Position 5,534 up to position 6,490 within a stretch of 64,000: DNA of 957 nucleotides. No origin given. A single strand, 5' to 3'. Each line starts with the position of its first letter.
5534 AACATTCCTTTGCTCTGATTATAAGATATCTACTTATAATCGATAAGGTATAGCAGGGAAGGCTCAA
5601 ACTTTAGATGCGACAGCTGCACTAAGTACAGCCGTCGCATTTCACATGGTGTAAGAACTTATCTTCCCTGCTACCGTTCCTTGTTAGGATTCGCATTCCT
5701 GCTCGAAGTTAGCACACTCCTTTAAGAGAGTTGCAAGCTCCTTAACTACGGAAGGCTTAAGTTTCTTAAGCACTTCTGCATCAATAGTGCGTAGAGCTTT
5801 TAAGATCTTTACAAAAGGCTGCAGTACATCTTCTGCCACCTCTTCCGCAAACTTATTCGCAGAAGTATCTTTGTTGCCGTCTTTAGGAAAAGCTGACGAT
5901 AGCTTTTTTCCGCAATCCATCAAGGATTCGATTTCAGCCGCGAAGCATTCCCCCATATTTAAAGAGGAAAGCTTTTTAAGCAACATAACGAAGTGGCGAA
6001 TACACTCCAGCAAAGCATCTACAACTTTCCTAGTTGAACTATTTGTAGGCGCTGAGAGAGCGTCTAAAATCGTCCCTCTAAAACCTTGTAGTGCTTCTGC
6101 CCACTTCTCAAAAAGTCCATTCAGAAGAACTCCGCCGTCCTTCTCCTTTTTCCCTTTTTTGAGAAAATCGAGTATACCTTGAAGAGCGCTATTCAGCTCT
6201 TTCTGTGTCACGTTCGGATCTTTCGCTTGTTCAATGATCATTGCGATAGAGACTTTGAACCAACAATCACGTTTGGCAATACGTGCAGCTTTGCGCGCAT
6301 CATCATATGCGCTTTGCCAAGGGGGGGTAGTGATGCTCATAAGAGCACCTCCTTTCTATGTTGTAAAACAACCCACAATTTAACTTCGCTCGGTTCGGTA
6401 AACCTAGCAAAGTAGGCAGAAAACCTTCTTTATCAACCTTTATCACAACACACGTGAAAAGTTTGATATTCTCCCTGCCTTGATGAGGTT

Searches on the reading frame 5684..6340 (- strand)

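Call 43: search_protein_families(library=pfam, proteins=[window:5684-6340:-], max_evalue=0.001)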
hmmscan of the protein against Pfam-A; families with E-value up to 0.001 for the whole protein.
window:5684-6340:- (218 aa): 0 families

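Call 46: search_protein_families(library=ncbifam, proteins=[window:5684-6340:-], max_evalue=0.1)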
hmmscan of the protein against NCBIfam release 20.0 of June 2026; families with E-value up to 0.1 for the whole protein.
window:5684-6340:- (218 aa): 1 family
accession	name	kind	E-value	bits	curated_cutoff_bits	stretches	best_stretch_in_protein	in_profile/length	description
NF033172.0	N_to_GlyXaaXaa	domain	0.029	14.5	40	0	173-212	6-45/122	collagen-like repeat preface domain-containing protein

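Call 47: search_protein_families(library=padloc, proteins=[window:5684-6340:-], max_evalue=0.1)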
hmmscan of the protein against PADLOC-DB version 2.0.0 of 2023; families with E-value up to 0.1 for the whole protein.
window:5684-6340:- (218 aa): 0 families
